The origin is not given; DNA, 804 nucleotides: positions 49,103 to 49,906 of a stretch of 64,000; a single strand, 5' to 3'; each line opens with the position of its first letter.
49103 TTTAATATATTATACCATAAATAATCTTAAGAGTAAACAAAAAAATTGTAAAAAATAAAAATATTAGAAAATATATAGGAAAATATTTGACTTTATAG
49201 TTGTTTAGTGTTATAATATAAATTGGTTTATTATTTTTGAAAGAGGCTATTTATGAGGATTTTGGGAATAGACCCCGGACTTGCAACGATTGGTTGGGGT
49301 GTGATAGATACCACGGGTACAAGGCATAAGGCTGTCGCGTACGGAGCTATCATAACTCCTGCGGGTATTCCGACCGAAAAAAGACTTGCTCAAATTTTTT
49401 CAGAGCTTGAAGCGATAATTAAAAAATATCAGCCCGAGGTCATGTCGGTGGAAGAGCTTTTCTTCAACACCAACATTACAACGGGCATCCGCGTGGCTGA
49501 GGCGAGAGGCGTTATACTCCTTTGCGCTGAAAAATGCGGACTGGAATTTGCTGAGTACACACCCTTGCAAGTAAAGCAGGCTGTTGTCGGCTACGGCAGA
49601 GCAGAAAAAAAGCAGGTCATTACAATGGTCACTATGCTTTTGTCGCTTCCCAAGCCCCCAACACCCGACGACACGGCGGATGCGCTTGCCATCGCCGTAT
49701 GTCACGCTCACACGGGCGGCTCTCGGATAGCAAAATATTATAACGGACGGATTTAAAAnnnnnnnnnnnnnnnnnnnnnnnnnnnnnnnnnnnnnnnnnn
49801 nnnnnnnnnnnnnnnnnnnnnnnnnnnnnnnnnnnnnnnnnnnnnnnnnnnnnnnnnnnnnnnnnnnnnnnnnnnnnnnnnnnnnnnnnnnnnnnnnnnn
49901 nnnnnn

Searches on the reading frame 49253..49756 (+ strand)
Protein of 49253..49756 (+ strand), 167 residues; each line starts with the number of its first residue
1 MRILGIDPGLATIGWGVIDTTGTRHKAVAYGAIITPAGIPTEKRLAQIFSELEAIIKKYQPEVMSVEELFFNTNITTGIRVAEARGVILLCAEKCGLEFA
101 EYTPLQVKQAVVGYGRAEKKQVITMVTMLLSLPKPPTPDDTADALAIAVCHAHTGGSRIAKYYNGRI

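Call 44: search_protein_families(library=pfam, proteins=[window:49253-49756:+], max_evalue=0.000001)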
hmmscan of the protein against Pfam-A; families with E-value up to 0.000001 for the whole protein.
window:49253-49756:+ (167 aa): 1 family
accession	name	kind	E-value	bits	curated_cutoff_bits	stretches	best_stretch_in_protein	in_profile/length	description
PF02075.23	RuvC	-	1.6e-50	171.3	22.2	1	3-151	1-148/148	Crossover junction endodeoxyribonuclease RuvC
